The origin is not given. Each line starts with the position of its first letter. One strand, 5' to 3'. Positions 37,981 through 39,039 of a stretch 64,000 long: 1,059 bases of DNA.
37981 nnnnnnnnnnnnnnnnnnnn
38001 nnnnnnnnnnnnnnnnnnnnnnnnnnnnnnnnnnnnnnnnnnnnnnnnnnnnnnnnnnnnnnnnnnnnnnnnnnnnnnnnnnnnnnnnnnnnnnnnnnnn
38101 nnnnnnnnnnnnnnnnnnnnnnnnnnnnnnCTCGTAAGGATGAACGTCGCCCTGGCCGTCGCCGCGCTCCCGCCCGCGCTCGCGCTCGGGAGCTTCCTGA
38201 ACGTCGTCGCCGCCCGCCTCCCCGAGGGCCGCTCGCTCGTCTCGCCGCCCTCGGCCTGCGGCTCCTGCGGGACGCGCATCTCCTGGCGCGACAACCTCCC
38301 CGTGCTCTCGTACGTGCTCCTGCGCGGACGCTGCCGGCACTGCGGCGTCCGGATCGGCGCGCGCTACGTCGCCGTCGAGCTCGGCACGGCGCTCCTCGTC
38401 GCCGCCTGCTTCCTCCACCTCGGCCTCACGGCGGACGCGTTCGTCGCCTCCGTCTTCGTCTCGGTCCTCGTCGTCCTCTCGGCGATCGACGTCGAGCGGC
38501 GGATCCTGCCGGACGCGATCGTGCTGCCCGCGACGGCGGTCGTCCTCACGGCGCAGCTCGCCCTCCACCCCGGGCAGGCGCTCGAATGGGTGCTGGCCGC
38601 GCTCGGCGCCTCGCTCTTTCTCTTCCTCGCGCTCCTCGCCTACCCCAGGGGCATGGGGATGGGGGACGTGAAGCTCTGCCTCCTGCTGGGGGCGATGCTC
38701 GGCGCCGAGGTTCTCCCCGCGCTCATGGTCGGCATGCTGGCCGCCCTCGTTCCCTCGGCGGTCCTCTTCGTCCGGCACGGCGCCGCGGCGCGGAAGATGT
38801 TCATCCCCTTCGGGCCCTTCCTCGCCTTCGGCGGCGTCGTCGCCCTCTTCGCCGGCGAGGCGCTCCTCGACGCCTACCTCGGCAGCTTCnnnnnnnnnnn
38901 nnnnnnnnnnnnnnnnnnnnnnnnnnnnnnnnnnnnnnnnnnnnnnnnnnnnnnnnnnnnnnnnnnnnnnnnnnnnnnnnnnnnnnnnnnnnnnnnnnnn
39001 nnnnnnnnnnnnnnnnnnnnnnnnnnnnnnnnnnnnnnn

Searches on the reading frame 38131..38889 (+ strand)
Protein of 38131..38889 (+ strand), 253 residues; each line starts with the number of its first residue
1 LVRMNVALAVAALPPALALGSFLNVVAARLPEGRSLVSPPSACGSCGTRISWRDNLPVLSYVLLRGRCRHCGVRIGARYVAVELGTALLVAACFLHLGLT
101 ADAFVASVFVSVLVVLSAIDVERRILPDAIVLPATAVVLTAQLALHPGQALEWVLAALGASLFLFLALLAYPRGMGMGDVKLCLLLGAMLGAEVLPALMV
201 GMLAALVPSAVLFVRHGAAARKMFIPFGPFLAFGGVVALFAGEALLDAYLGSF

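Call 80: search_protein_families(library=pfam, proteins=[window:38131-38889:+], max_evalue=0.000001)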
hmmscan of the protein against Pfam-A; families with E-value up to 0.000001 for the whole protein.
window:38131-38889:+ (253 aa): 2 families
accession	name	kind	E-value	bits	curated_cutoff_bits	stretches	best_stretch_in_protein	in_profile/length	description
PF06750.18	A24_N_bact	-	9.1e-31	106.2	23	1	17-96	4-83/84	Bacterial Peptidase A24 N-terminal domain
PF01478.23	Peptidase_A24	-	1e-14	55.2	26.5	1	108-207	2-97/104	Type IV leader peptidase family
